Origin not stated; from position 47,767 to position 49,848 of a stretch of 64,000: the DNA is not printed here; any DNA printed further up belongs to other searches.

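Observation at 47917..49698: Cytidylyltransferase fused to an O-methyltransferase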

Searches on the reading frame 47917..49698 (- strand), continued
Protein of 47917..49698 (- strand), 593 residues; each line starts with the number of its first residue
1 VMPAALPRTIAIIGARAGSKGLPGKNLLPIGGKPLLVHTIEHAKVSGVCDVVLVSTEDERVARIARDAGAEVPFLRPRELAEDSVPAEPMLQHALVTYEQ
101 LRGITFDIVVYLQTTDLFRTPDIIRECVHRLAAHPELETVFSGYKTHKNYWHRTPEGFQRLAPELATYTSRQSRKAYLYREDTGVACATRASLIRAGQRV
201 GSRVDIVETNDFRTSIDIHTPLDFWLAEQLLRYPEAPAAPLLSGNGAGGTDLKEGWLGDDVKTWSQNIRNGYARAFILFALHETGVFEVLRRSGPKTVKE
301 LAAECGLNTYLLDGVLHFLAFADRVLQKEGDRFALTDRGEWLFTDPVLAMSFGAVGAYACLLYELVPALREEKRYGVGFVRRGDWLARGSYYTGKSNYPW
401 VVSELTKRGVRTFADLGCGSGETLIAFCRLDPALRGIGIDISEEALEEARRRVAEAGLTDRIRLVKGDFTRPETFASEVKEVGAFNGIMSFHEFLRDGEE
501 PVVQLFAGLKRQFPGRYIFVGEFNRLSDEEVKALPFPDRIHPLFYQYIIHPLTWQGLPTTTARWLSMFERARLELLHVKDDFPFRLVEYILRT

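Call 60: find_encoding_contigs(protein=P0109, flank=10000, max_places=2)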
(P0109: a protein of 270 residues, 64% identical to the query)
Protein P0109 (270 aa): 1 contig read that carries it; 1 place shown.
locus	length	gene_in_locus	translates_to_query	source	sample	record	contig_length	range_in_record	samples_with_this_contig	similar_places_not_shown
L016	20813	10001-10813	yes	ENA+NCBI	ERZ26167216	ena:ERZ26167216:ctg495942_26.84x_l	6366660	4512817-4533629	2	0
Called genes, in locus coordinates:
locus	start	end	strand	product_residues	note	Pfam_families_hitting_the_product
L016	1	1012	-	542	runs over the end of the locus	PF02223:Thymidylate_kin (faint)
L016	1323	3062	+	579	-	PF00664:ABC_membrane, PF00005:ABC_tran, PF02463:SMC_N (faint)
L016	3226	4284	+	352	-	PF13489:Methyltransf_23 (faint), PF13847:Methyltransf_31 (faint)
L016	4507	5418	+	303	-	PF00793:DAHP_synth_1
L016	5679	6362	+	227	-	-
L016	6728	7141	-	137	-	PF05598:DUF772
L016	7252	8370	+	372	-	PF08501:Shikimate_dh_N, PF01488:Shikimate_DH (weak)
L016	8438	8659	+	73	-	-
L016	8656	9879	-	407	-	PF07592:DDE_Tnp_ISAZ013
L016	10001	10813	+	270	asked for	PF08242:Methyltransf_12 (weak), PF13649:Methyltransf_25, PF13847:Methyltransf_31 (weak)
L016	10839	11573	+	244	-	PF01128:IspD (faint), PF02348:CTP_transf_3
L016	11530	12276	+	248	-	-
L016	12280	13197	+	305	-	-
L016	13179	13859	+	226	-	PF00535:Glycos_transf_2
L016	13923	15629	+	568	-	-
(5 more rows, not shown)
